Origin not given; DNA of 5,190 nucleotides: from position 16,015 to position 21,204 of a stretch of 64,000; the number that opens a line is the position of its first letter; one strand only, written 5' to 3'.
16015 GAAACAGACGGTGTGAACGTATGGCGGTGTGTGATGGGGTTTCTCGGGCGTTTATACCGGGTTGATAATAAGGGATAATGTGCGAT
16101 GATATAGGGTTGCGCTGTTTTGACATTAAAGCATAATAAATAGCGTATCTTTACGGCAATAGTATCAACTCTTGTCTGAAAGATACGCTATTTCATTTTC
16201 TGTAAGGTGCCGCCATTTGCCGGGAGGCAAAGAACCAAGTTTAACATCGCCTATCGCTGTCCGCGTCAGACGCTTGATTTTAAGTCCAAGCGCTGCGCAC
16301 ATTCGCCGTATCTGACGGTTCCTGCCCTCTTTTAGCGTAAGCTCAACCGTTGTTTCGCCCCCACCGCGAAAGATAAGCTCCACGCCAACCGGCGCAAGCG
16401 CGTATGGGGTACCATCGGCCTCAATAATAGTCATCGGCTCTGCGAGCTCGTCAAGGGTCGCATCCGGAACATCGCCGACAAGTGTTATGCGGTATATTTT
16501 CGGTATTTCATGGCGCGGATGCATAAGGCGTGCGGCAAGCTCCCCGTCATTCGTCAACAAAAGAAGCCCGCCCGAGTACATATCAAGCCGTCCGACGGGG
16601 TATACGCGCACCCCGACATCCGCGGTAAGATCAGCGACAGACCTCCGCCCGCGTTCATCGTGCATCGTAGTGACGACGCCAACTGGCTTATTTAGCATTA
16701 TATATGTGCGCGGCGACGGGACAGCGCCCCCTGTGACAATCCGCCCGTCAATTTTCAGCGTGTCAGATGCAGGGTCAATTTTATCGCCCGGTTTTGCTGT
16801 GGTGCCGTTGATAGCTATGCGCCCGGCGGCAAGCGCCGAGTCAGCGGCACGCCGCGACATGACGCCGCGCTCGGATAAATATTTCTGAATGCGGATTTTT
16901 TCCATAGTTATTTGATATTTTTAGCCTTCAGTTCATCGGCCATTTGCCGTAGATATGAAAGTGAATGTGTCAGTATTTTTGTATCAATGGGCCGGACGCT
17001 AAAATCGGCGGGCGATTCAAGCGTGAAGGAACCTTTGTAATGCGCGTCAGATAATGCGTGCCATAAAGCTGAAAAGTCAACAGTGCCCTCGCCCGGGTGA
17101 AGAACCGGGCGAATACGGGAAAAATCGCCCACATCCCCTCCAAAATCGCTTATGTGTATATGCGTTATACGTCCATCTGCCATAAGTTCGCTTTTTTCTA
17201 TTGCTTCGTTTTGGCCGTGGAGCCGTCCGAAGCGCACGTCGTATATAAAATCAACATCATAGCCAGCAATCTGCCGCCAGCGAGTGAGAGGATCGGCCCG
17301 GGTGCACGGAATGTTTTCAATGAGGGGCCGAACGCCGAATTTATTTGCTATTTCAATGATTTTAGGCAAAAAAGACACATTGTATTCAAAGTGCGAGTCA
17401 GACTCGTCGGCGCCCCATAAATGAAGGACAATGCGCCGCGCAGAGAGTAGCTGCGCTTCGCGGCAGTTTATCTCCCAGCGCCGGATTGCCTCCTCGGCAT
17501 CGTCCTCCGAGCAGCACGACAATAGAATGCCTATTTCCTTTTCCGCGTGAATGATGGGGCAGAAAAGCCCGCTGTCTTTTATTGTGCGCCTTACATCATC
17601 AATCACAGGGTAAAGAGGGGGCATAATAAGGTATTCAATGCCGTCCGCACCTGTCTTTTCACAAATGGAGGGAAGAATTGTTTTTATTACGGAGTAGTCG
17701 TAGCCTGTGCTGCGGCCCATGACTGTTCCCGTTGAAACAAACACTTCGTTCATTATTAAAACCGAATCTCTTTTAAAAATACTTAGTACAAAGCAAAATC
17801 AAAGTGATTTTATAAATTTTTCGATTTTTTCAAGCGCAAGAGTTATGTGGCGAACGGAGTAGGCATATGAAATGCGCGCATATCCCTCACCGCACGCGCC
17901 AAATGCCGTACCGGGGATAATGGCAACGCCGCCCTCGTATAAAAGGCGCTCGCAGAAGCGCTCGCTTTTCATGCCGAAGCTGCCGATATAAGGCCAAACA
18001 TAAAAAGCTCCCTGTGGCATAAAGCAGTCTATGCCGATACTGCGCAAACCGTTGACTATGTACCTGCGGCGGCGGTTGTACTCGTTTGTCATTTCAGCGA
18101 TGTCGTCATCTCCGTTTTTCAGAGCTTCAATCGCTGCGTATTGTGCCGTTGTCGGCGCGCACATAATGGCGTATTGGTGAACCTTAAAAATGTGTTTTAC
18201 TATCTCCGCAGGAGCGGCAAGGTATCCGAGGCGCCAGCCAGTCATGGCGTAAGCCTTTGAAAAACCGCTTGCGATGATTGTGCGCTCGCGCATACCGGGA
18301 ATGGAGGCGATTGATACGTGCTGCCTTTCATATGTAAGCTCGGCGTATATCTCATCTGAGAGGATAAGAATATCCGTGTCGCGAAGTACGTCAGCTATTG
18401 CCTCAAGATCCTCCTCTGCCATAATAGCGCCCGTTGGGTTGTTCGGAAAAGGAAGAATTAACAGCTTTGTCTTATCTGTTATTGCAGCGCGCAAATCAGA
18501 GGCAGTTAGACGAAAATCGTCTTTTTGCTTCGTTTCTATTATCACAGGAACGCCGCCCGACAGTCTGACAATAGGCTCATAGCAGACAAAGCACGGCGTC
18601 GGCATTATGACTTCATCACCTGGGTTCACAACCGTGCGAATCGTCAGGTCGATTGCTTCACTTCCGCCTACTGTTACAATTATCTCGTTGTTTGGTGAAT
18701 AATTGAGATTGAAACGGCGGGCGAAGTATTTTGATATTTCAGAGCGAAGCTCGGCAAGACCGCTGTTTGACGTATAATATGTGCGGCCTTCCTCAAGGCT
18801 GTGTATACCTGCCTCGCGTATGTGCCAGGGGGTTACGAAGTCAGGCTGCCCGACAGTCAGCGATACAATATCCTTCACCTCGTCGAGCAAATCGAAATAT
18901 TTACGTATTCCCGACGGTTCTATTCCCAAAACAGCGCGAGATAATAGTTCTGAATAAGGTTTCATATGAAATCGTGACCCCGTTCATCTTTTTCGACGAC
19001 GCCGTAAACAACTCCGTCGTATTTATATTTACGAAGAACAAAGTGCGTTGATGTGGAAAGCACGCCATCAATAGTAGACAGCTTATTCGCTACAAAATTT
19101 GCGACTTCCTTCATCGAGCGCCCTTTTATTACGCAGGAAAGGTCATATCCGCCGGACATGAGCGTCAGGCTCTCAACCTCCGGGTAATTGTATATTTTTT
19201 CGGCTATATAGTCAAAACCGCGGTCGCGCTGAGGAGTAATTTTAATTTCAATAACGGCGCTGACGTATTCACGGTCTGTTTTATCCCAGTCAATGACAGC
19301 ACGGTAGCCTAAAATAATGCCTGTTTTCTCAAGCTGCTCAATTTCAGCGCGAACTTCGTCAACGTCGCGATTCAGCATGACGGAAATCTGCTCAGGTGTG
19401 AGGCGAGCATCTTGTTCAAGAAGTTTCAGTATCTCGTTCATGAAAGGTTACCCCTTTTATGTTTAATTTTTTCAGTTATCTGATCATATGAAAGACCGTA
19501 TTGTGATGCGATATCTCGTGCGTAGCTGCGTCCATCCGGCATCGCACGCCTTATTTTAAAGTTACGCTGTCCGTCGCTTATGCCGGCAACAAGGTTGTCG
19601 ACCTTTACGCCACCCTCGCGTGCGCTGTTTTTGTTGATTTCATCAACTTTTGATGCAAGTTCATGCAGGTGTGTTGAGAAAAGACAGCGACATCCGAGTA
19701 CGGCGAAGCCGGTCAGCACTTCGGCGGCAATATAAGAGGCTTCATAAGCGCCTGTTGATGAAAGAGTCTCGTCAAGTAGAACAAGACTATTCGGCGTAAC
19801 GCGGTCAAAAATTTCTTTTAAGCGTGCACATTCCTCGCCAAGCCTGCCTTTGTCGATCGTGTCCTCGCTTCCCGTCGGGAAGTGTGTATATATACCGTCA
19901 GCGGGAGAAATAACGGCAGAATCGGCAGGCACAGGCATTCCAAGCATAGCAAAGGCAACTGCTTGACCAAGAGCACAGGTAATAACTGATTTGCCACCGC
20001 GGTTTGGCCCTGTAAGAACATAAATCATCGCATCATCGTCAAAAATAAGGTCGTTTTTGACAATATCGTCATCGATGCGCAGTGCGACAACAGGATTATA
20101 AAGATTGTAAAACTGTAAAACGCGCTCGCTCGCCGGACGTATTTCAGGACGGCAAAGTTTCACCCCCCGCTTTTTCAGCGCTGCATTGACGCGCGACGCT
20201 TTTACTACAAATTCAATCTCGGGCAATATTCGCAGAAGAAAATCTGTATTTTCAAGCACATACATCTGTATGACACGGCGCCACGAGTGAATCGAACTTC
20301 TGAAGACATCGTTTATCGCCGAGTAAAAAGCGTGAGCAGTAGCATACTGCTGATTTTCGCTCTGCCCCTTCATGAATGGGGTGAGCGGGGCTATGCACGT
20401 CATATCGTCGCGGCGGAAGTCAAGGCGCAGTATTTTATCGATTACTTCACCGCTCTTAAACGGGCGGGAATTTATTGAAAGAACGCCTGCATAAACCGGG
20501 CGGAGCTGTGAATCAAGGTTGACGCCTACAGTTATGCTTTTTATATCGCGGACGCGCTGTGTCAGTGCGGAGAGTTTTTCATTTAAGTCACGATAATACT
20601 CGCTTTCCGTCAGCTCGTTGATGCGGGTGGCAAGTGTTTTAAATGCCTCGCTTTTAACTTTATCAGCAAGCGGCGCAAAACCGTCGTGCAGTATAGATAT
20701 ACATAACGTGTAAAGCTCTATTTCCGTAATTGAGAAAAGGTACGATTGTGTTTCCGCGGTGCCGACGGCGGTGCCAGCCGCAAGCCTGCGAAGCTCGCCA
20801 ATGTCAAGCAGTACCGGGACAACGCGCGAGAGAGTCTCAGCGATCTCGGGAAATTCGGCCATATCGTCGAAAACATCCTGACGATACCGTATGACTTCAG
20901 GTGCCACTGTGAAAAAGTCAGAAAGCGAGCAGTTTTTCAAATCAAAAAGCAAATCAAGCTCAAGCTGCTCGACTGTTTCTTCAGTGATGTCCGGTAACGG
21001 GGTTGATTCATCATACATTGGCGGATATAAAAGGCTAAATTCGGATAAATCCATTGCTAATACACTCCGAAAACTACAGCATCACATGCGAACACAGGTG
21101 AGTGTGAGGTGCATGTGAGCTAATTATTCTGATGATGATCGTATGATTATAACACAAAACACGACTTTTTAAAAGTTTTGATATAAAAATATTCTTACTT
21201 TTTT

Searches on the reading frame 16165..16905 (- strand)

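Call 13: search_protein_families(library=pfam, proteins=[window:16165-16905:-], max_evalue=0.0001)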
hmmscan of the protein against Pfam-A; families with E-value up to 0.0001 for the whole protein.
window:16165-16905:- (246 aa): 2 families
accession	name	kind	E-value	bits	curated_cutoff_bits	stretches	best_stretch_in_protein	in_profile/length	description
PF00849.27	PseudoU_synth_2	-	4.2e-22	79.4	26.8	1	68-205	2-152/152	RNA pseudouridylate synthase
PF01479.30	S4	-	3.1e-06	27.2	22.8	1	5-45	2-44/48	S4 domain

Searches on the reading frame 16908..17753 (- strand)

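Call 13: search_protein_families(library=pfam, proteins=[window:16908-17753:-], max_evalue=0.0001)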
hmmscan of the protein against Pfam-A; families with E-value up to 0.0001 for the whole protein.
window:16908-17753:- (281 aa): 1 family
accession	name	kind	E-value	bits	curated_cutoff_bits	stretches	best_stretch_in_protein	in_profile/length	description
PF01261.30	AP_endonuc_2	-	1.7e-18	67.7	31.1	1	31-269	4-247/249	Xylose isomerase-like TIM barrel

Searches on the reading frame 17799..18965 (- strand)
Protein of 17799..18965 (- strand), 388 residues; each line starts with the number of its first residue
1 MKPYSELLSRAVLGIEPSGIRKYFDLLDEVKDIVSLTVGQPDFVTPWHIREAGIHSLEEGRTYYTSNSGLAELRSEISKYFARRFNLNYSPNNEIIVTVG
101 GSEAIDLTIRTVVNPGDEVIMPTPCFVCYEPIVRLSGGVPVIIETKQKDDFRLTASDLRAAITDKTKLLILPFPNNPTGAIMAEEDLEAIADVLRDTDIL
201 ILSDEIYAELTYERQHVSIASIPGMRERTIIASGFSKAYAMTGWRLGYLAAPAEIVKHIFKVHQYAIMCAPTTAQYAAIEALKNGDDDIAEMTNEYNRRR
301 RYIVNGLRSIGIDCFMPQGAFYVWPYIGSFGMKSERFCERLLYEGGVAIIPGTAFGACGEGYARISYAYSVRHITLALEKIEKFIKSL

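Call 13: search_protein_families(library=pfam, proteins=[window:17799-18965:-], max_evalue=0.0001)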
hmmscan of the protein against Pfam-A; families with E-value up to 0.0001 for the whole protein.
window:17799-18965:- (388 aa): 4 families
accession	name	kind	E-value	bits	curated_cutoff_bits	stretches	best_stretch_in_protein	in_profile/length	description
PF00155.27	Aminotran_1_2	-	1.3e-72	245.5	19.7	1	31-381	1-361/361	Aminotransferase class I and II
PF01041.23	DegT_DnrJ_EryC1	-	2.4e-10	40.6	19.8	1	79-204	27-145/360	DegT/DnrJ/EryC1/StrS aminotransferase family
PF00266.25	Aminotran_5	-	2.7e-07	30.3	21.5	1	87-204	56-175/371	Aminotransferase class-V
PF01053.26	Cys_Met_Meta_PP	-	7.2e-07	28.5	27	1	96-207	71-176/381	Cys/Met metabolism PLP-dependent enzyme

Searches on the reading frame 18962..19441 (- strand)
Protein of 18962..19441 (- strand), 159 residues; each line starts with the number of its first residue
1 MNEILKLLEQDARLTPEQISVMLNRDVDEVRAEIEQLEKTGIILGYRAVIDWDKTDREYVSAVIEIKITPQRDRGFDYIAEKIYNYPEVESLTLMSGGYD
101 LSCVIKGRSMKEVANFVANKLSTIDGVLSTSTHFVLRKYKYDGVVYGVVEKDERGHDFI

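Call 13: search_protein_families(library=pfam, proteins=[window:18962-19441:-], max_evalue=0.0001)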
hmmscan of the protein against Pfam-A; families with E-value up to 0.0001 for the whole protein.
window:18962-19441:- (159 aa): 1 family
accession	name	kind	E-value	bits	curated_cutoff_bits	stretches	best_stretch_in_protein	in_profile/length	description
PF01037.27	AsnC_trans_reg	-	3.7e-16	59.2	25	1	64-137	1-72/73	Lrp/AsnC ligand binding domain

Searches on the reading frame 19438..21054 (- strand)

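Call 13: search_protein_families(library=pfam, proteins=[window:19438-21054:-], max_evalue=0.0001)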
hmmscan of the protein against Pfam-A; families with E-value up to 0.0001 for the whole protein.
window:19438-21054:- (538 aa): 1 family
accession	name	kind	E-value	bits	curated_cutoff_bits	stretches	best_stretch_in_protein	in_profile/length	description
PF00488.27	MutS_V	-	6.5e-20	72.3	30.2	1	346-475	2-132/188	MutS domain V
